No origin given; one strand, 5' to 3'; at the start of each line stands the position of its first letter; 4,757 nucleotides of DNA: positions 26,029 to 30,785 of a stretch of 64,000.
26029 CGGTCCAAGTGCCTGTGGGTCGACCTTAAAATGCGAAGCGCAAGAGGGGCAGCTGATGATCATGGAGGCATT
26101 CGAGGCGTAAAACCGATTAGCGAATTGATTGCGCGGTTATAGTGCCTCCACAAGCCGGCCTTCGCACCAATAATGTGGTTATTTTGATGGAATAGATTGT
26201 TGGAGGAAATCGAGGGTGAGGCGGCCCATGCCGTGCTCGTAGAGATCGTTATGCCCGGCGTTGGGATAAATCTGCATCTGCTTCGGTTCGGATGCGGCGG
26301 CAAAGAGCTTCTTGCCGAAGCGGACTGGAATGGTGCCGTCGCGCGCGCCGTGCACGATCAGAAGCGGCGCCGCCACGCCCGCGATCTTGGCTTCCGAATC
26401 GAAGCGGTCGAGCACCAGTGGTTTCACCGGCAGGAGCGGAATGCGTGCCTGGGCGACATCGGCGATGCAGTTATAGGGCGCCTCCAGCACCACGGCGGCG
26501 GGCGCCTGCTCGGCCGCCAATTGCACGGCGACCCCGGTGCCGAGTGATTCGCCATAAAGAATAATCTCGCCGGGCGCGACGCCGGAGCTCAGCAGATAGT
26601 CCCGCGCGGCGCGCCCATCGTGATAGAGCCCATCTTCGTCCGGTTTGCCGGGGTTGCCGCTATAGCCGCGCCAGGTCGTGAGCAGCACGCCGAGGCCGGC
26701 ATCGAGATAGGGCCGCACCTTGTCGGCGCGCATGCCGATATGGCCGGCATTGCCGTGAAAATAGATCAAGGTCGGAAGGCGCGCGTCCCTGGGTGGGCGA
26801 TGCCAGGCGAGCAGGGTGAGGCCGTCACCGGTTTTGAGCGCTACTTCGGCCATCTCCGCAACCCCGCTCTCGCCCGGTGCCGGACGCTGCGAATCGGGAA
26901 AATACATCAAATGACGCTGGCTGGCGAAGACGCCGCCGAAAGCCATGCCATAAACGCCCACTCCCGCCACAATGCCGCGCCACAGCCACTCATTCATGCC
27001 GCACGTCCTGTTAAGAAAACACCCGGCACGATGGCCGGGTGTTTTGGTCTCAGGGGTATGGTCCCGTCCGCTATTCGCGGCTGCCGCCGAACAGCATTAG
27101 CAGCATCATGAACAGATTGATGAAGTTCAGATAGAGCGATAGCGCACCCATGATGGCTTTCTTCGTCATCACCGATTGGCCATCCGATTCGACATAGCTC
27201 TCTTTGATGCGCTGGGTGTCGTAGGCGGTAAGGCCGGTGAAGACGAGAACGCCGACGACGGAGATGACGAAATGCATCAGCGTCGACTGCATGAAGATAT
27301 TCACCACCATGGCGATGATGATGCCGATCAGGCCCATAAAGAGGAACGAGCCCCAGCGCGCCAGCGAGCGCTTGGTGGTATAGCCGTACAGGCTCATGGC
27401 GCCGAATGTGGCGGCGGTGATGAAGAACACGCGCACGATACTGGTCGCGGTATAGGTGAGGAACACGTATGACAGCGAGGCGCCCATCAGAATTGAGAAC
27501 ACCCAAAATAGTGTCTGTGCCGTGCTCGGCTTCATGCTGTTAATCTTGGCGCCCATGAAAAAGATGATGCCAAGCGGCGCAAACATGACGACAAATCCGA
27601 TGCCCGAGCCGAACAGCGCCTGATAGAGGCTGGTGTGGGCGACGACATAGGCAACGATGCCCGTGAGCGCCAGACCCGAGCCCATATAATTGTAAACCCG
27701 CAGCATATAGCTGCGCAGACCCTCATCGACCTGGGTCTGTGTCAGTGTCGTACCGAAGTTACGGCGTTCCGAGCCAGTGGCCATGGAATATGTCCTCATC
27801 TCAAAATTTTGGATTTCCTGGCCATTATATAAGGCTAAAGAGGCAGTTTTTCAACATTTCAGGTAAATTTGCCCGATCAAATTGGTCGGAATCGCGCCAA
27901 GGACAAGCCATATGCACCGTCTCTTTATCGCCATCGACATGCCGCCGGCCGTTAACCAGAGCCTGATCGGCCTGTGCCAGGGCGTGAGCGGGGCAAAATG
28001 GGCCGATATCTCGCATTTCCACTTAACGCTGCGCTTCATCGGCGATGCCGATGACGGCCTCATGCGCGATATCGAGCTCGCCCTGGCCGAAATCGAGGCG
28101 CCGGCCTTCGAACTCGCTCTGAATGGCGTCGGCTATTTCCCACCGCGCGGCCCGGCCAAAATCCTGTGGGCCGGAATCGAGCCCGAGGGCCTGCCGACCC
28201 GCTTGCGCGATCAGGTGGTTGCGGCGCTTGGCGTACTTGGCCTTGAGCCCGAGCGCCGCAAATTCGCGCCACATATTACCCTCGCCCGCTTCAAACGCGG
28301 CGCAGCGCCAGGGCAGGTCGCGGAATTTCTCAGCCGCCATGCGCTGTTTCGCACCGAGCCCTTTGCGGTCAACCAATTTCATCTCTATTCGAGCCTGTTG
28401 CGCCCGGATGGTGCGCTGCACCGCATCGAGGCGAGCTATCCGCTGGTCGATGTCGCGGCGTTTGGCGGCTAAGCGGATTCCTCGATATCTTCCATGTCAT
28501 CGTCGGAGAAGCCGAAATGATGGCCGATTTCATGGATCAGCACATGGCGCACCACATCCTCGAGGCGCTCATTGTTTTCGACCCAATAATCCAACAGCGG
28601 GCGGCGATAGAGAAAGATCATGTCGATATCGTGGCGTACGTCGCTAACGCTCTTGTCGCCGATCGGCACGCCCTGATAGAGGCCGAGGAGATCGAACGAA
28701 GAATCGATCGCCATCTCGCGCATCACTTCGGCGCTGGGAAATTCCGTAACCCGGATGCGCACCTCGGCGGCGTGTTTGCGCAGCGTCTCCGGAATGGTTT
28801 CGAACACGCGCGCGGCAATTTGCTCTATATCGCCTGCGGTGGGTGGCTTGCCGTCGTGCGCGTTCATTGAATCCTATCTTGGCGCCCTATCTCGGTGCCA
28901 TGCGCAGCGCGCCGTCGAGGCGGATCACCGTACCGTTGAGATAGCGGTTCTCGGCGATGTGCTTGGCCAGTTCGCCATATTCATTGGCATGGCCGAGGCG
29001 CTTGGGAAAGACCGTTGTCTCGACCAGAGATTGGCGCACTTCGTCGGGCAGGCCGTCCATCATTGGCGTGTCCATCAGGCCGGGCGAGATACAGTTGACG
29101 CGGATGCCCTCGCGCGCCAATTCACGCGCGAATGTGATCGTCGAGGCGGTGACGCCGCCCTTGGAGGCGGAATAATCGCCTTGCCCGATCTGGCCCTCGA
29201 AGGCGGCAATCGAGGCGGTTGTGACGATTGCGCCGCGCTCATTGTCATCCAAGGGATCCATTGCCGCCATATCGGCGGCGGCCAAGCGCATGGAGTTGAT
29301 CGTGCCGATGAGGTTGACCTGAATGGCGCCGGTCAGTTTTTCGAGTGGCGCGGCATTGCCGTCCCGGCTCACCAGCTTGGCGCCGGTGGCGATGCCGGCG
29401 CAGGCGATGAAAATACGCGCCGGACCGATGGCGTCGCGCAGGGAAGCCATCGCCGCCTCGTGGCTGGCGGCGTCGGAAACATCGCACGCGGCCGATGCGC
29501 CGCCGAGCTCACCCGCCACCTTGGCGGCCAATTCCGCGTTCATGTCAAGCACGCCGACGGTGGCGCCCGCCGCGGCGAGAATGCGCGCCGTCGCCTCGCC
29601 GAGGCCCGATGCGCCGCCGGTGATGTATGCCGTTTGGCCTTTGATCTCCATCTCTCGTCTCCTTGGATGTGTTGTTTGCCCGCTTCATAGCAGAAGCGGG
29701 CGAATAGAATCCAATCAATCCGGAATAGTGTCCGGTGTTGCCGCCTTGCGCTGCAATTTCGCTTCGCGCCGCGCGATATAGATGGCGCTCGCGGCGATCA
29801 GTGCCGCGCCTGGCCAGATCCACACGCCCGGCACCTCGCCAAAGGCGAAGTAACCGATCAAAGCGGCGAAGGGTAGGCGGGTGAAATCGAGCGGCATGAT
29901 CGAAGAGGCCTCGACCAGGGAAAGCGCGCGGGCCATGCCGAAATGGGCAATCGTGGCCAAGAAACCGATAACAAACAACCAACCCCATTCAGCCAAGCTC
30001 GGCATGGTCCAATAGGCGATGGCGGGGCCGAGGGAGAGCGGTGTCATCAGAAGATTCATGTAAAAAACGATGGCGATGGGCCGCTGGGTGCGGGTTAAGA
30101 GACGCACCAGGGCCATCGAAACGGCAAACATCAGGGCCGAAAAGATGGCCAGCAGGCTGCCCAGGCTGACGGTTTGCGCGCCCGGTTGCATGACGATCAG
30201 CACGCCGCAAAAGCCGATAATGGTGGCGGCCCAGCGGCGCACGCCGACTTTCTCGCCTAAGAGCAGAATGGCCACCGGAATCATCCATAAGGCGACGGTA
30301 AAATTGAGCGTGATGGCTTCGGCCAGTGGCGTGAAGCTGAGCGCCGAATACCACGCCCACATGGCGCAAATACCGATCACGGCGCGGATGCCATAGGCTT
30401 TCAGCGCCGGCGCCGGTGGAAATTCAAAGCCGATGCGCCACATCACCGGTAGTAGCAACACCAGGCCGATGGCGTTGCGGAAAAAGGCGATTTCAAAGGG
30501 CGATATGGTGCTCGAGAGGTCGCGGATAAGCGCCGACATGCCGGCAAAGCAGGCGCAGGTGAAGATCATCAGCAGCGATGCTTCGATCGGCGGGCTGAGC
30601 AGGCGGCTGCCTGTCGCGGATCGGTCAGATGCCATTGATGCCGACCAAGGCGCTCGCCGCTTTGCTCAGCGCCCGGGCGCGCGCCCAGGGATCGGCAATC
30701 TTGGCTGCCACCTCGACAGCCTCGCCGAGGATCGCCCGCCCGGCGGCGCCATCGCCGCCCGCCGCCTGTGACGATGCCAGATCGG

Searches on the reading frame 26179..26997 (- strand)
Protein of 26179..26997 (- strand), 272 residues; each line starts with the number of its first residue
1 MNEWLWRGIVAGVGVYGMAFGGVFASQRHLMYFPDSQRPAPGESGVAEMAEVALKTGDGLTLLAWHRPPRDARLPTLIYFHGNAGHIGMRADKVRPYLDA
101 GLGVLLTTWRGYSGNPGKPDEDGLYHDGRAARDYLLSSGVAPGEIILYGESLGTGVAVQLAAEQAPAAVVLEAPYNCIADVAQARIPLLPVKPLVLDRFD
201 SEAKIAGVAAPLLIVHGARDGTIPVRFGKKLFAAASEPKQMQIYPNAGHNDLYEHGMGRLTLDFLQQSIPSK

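Call 20: search_protein_families(library=pfam, proteins=[window:26179-26997:-])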
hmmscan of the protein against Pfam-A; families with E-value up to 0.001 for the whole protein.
window:26179-26997:- (272 aa): 3 families
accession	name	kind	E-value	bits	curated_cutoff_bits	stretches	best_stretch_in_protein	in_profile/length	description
PF12146.15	Hydrolase_4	-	1.2e-10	41.5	27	2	206-254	188-237/239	Serine aminopeptidase, S33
PF00561.26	Abhydrolase_1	-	3.5e-09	37.1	25.8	1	75-188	1-113/245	alpha/beta hydrolase fold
PF12697.13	Abhydrolase_6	-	6.6e-06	27.4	26.3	1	81-182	5-94/217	Alpha/beta hydrolase family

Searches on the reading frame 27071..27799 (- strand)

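Call 20: search_protein_families(library=pfam, proteins=[window:27071-27799:-])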
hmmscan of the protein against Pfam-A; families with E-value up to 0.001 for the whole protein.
window:27071-27799:- (242 aa): 1 family
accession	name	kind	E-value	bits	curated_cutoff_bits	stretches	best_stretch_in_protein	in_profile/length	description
PF01027.25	Bax1-I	-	8.9e-65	218.8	34.1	1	29-237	1-207/207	Inhibitor of apoptosis-promoting Bax1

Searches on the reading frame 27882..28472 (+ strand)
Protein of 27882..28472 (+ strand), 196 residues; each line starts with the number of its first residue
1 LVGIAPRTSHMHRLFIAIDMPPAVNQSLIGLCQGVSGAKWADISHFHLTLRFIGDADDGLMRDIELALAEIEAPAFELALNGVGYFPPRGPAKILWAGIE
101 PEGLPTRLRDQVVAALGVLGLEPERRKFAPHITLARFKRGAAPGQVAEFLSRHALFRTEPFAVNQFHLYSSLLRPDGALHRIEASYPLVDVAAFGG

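Call 20: search_protein_families(library=pfam, proteins=[window:27882-28472:+])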
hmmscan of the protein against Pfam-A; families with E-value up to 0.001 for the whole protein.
window:27882-28472:+ (196 aa): 2 families
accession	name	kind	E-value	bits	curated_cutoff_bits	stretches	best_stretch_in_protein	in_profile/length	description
PF02834.22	LigT_PEase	-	1.4e-25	89.7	23.3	2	18-96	1-87/87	LigT like Phosphoesterase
PF13563.12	2_5_RNA_ligase2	-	3.8e-14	53.4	27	1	45-170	25-147/152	2'-5' RNA ligase superfamily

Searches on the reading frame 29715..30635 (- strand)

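Call 21: search_protein_families(library=pfam, proteins=[window:29715-30635:-])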
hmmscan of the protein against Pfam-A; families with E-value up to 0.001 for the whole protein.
window:29715-30635:- (306 aa): 1 family
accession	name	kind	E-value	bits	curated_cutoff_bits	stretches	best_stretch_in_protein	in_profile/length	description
PF00892.27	EamA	-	4e-30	105.3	28.2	2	21-149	5-134/135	EamA-like transporter family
